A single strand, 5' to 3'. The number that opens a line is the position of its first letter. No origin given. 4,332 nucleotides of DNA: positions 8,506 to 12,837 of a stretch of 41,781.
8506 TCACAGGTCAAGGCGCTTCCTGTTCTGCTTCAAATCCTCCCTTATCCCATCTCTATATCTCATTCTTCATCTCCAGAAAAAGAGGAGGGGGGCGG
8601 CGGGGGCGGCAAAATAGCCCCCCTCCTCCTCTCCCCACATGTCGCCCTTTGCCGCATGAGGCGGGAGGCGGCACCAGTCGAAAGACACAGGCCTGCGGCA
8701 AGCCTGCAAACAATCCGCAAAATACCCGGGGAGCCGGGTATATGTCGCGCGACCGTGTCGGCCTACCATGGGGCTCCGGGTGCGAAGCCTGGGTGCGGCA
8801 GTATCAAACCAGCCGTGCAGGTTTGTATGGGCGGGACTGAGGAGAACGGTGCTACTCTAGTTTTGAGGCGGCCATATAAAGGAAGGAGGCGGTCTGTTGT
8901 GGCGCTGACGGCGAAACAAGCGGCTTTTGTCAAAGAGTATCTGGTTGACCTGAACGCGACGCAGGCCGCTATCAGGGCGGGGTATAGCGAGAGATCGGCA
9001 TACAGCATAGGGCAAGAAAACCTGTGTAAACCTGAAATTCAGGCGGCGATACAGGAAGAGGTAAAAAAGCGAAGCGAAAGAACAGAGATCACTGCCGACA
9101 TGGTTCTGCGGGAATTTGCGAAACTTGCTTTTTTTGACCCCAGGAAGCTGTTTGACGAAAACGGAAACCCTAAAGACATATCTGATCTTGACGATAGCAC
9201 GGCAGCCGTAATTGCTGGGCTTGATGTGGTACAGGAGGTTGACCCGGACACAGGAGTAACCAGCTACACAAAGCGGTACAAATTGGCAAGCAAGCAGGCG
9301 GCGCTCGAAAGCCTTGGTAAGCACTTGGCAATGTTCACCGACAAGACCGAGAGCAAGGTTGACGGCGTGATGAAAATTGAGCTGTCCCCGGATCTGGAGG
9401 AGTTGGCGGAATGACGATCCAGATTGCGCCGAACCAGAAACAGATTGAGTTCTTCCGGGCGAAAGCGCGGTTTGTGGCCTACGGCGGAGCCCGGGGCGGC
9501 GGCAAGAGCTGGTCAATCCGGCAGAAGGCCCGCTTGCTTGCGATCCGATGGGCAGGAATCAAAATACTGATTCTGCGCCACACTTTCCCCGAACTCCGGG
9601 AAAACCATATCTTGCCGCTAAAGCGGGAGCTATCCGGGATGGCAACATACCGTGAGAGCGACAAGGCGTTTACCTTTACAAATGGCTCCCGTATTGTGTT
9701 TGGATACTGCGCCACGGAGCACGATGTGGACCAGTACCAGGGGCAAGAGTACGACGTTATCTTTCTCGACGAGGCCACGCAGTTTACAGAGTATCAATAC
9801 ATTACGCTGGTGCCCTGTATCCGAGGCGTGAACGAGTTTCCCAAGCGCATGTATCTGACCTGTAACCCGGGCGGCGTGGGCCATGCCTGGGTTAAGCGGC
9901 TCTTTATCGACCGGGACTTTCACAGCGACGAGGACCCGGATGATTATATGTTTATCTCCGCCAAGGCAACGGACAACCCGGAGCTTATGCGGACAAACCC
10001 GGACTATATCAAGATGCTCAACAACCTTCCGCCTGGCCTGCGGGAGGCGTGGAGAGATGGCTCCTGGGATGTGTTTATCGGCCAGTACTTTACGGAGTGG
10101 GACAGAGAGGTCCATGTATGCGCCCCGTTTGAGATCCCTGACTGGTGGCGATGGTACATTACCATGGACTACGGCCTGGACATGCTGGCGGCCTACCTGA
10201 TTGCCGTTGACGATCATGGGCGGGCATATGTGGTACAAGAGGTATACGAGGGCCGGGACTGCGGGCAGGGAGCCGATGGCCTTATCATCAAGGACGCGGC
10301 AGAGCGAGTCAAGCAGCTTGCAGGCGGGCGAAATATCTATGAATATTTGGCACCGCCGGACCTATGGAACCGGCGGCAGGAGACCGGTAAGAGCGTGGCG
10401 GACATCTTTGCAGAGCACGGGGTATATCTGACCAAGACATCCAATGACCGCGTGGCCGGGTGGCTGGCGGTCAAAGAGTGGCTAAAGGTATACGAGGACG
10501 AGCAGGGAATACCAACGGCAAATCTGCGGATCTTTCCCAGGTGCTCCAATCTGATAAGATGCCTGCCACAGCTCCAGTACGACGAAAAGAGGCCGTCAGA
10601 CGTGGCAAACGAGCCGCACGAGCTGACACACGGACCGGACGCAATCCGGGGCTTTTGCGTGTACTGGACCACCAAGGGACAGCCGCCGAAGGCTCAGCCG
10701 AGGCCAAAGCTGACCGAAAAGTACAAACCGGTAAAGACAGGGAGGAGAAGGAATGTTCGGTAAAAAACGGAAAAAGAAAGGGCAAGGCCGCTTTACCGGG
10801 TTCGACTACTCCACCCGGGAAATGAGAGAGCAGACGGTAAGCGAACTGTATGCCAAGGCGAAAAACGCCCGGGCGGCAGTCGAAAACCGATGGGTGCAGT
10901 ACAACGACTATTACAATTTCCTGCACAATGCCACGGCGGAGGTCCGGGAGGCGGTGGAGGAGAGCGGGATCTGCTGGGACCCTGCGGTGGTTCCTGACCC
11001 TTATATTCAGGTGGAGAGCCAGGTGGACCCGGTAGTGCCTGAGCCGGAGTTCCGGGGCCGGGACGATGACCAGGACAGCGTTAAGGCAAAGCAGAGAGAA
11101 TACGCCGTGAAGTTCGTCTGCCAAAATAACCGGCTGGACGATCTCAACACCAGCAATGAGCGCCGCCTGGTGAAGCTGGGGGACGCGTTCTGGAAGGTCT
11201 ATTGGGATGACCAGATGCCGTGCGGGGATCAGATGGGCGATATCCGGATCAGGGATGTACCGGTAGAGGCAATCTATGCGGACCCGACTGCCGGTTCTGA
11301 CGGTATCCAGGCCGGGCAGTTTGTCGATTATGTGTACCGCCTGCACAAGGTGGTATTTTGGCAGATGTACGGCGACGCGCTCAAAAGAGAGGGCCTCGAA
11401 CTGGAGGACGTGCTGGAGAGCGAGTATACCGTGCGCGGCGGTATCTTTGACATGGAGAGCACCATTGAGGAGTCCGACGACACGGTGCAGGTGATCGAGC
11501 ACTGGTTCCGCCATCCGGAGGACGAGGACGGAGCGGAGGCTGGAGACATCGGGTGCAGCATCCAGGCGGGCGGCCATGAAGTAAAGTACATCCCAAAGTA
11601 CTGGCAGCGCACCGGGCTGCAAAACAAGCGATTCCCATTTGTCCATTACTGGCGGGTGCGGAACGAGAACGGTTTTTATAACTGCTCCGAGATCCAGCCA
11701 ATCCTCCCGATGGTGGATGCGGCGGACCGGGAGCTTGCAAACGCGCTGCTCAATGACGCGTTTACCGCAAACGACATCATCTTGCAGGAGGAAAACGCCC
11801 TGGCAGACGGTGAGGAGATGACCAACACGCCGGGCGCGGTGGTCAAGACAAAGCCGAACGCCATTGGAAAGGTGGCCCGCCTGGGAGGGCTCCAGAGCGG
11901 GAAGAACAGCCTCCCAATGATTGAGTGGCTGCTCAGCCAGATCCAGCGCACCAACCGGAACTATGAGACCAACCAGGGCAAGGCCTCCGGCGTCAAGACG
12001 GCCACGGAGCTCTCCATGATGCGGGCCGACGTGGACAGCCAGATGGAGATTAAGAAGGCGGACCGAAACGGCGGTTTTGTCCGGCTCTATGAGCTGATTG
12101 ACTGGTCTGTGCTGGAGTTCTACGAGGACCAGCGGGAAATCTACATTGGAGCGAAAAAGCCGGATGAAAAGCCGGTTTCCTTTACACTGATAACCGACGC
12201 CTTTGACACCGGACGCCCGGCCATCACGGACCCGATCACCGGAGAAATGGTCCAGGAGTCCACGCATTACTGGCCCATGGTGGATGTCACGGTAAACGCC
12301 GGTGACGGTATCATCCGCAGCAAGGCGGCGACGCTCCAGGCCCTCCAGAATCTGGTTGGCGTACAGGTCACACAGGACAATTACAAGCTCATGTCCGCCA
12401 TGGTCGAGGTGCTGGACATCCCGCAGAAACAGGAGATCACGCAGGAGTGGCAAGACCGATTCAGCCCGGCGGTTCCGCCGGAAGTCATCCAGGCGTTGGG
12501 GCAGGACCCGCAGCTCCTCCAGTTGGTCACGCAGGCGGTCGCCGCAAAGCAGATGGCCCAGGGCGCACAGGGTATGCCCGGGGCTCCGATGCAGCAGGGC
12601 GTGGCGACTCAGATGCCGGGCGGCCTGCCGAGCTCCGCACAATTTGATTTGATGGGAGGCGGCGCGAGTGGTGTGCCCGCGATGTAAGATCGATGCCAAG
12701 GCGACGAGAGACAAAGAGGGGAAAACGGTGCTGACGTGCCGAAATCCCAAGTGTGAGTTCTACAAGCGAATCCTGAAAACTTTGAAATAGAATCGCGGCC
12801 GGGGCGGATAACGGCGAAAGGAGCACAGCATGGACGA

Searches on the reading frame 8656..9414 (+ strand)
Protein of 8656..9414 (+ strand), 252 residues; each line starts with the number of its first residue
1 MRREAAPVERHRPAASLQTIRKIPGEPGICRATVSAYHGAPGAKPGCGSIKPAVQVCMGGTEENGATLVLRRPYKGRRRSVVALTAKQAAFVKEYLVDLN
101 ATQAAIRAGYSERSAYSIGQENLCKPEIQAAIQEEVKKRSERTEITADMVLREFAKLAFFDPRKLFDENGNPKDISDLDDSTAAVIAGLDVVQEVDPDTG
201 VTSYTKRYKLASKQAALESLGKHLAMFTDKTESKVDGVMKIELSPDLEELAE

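Call 62: search_protein_families(library=phrogs, proteins=[window:8656-9414:+], max_evalue=0.001)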
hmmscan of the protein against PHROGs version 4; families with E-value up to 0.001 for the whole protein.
window:8656-9414:+ (252 aa): 5 families
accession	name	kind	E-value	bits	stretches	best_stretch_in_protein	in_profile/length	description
phrog_51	-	head and packaging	1.3e-41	144.1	1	81-242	86-229/261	terminase small subunit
phrog_17390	-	unknown function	4.1e-19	69.2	1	84-141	3-60/69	-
phrog_2606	-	head and packaging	7.6e-15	56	1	84-161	89-167/310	terminase small subunit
phrog_641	-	head and packaging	2.4e-08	35.6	1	83-145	2-64/162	terminase small subunit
phrog_5334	-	head and packaging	9e-06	26.9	1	85-151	18-85/162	terminase small subunit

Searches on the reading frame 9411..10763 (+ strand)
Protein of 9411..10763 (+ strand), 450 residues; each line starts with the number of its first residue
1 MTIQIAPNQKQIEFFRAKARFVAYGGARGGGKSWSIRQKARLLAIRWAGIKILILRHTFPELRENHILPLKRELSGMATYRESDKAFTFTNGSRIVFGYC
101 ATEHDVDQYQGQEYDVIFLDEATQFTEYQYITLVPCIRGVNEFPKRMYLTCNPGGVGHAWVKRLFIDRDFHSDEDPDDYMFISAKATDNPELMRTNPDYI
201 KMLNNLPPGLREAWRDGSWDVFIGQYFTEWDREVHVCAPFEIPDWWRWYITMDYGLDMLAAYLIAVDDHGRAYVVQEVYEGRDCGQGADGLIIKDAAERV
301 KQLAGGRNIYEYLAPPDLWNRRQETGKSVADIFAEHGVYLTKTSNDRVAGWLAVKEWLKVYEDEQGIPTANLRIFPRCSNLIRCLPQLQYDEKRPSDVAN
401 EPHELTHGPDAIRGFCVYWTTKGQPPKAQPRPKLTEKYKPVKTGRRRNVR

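Call 50: find_related_loci(query=window:9411-10763:+, collection=genome_contigs, flank=1000)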
Query window:9411-10763:+ (450 aa) in genome_contigs; peptide patterns used: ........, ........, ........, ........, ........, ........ (x = any residue, [..] = any of these).
45 stretches matched a pattern; 7 encode a relative of the query (tblastn E <= 1e-3); 7 distinct loci.
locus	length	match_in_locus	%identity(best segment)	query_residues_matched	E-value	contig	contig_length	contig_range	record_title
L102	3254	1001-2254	54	7-437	2e-167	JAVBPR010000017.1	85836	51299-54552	MAG: Eubacteriales bacterium isolate EPI_MAG_00144 c_000006601823, whole genome shotgun sequence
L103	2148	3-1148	60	19-411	9e-168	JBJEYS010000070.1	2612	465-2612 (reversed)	MAG: Oscillospiraceae bacterium isolate PUUB51_bin.001 NODE_17596_length_2612_cov_76.001955, whole genome shotgun sequen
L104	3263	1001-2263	47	3-429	7e-122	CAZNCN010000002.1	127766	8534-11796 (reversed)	MAG TPA_asm: uncultured Ruminococcus sp. isolate SRP350583_co2_311 genome assembly, contig: NODE_91_length_127766_cov_27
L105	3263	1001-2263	47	3-429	4e-121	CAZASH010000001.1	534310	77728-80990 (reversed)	MAG TPA_asm: uncultured Ruminococcus sp. isolate binchicken_co370_21 genome assembly, contig: NODE_3_length_534310_cov_5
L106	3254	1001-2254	57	1-429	5e-171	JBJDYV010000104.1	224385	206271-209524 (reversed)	MAG: Oscillospiraceae bacterium isolate LOHA20_bin.032 NODE_7_length_224385_cov_78.725222, whole genome shotgun sequence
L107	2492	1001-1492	72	1-164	4e-72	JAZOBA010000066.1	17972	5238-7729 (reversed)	MAG: Oscillospiraceae bacterium isolate T1900044759_TS20190225.MAGScoT_cleanbin_000064 SGB_2342_k141_2838960, whole geno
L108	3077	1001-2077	35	86-433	2e-59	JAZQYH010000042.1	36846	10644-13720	MAG: Oscillospiraceae bacterium isolate T1900045161_TC20190155.MAGScoT_cleanbin_000005 SGB_5058_k141_1811102, whole geno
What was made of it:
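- Tried and rejected: A terminase-based search gave only MAG relatives at 72% identity or less, from Oscillospiraceae, Eubacteriales and Ruminococcus (call 50).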

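Call 62: search_protein_families(library=phrogs, proteins=[window:9411-10763:+], max_evalue=0.001)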
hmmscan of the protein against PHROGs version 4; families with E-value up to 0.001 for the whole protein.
window:9411-10763:+ (450 aa): 6 families
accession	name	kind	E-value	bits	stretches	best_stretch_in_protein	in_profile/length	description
phrog_979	-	head and packaging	1.5e-48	167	2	6-153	153-304/642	terminase large subunit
phrog_2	-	head and packaging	3.2e-42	146.3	1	5-424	264-596/807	terminase large subunit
phrog_3717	-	head and packaging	3.5e-19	70.3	1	5-262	9-266/277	terminase large subunit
phrog_9526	-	head and packaging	3.6e-15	57.1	1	8-173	12-186/280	terminase large subunit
phrog_10250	-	head and packaging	5.8e-08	33.7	1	204-418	3-214/228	terminase large subunit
phrog_5653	-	head and packaging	0.00011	23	1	218-402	2-162/199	terminase large subunit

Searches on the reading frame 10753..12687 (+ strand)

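Call 62: search_protein_families(library=phrogs, proteins=[window:10753-12687:+], max_evalue=0.001)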
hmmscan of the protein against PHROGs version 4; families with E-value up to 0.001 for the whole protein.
window:10753-12687:+ (644 aa): 3 families
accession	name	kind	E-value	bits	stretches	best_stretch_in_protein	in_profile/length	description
phrog_156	-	head and packaging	4.7e-24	85.8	1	96-608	82-597/681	portal protein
phrog_332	-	connector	5.7e-06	25.9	1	139-424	134-396/560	head-tail adaptor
phrog_533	-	head and packaging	0.00081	19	0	114-193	97-167/495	portal protein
